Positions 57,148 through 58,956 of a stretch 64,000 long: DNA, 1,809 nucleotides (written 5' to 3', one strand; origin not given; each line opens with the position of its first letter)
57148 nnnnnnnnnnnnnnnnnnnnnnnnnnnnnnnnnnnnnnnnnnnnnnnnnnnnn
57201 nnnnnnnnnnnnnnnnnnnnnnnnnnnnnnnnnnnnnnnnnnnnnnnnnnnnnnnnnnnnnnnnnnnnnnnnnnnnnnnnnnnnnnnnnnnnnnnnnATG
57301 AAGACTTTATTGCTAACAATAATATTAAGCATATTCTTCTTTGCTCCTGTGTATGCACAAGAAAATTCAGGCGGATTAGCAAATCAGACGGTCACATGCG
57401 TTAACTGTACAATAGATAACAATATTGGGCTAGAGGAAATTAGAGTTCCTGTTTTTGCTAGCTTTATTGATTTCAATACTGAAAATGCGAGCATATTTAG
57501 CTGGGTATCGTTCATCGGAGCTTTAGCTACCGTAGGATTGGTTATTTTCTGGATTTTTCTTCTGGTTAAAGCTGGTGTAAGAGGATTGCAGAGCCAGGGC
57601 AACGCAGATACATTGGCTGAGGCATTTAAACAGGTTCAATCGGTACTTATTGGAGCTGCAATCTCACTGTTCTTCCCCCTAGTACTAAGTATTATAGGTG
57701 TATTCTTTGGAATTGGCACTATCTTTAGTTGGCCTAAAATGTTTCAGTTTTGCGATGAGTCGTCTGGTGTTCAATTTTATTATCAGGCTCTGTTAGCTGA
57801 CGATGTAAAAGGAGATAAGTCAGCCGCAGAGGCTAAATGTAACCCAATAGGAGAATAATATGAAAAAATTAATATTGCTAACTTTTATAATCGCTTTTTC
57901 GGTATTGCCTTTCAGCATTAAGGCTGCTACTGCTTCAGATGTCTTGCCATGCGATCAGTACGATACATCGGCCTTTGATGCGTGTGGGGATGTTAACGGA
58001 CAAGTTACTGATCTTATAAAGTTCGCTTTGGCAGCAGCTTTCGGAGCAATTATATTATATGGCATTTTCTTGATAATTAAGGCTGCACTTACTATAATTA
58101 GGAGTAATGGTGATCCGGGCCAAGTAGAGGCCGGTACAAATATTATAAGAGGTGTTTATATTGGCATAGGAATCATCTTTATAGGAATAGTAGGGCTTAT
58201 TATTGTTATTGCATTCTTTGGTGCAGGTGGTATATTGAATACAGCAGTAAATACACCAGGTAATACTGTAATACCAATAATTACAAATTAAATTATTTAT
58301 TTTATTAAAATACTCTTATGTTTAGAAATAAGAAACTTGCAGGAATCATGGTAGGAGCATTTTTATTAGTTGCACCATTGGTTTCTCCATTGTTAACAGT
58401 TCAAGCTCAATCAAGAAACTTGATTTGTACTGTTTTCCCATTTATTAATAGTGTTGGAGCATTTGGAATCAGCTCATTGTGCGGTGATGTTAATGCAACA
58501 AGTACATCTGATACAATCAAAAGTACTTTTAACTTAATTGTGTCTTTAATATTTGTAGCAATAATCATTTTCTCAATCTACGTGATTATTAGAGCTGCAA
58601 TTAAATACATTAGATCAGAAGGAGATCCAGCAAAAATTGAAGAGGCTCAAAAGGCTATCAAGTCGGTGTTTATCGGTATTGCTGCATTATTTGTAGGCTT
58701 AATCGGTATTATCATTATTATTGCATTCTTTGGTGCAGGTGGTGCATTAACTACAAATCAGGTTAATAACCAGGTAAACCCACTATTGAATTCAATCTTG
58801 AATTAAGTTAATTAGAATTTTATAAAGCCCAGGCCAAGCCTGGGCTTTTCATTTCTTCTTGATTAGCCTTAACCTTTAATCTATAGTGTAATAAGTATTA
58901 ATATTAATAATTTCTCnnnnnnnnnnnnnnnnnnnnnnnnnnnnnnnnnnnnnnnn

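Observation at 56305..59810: Tandem array of six VirB2/TrbC-like pilin-type paralogs, three with Cys-rich extracellular add-ons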

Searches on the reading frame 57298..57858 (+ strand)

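Call 3: search_protein_families(library=pfam, proteins=[window:57298-57858:+], max_evalue=1)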
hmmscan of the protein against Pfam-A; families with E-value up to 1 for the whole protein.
window:57298-57858:+ (186 aa): 5 families
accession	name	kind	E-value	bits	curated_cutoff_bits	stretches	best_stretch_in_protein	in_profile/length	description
PF12263.13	DUF3611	-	0.0025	18.1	27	1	54-144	36-124/175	Protein of unknown function (DUF3611)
PF10326.15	7TM_GPCR_Str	-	0.12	12.2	22.4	1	4-137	126-269/307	Serpentine type 7TM GPCR chemoreceptor Str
PF18895.5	T4SS_pilin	-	0.14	12.7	26.6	1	65-133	11-71/71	Type IV secretion system pilin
PF16920.10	LRRCT_2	-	0.18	12.3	23.8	0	19-47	12-38/45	Leucine rich repeat C-terminal motif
PF03699.18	UPF0182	-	0.36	9.3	27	1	67-155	39-127/770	Uncharacterised protein family (UPF0182)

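Call 49: search_protein_families(library=ncbifam, proteins=[window:57298-57858:+], max_evalue=0.01)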
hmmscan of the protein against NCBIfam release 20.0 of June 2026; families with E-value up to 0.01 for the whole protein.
window:57298-57858:+ (186 aa): 0 families

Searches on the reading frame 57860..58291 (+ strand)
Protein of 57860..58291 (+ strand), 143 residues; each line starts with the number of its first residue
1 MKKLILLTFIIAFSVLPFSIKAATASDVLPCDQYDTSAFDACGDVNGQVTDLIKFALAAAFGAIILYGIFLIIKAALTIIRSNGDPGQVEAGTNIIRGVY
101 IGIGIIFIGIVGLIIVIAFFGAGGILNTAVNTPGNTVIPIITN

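Call 3: search_protein_families(library=pfam, proteins=[window:57860-58291:+], max_evalue=1)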
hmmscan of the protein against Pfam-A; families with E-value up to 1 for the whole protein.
window:57860-58291:+ (143 aa): 1 family
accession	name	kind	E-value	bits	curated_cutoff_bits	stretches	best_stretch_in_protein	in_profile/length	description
PF03631.20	Virul_fac_BrkB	-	0.0091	16.1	33.7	1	7-130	12-145/259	Virulence factor BrkB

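Call 49: search_protein_families(library=ncbifam, proteins=[window:57860-58291:+], max_evalue=0.01)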
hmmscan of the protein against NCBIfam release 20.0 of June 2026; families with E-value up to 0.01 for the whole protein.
window:57860-58291:+ (143 aa): 0 families

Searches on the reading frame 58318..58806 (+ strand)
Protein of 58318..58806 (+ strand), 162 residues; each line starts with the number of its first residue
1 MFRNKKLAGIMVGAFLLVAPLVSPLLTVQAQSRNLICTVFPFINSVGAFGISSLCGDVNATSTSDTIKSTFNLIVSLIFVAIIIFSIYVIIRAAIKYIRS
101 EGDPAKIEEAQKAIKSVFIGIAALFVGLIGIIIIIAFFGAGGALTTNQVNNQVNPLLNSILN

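Call 3: search_protein_families(library=pfam, proteins=[window:58318-58806:+], max_evalue=1)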
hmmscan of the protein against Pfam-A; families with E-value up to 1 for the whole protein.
window:58318-58806:+ (162 aa): 6 families
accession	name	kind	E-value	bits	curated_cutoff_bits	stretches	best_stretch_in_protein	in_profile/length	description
PF18895.5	T4SS_pilin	-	2.9e-06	27.7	26.6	1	64-125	2-62/71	Type IV secretion system pilin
PF20973.2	VUPS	-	0.00059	19.9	27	1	69-138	73-142/206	Vitamin uptake-like sensor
PF00335.26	Tetraspanin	-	0.0051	16.9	32.1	1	70-148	7-73/225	Tetraspanin family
PF04977.20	DivIC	-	0.16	12.3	28.9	0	128-155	1-28/80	Septum formation initiator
PF01529.25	DHHC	-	0.2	12.1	28.7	1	71-149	51-129/133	DHHC palmitoyltransferase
PF01312.24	Bac_export_2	-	0.26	10.9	24.4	1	67-135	128-195/335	FlhB HrpN YscU SpaS Family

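Call 49: search_protein_families(library=ncbifam, proteins=[window:58318-58806:+], max_evalue=0.01)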
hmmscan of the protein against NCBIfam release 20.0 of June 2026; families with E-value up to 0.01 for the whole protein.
window:58318-58806:+ (162 aa): 2 families
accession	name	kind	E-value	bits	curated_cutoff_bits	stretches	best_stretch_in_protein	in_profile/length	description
NF045849.1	ICE_MMCAP2_0565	equivalog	0.00035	20.2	40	1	62-136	4-71/80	Mbov_0395 family pilin-like conjugal transfer protein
TIGR04370.1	glyco_rpt_poly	subfamily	0.0013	17.8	40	1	37-144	42-159/396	oligosaccharide repeat unit polymerase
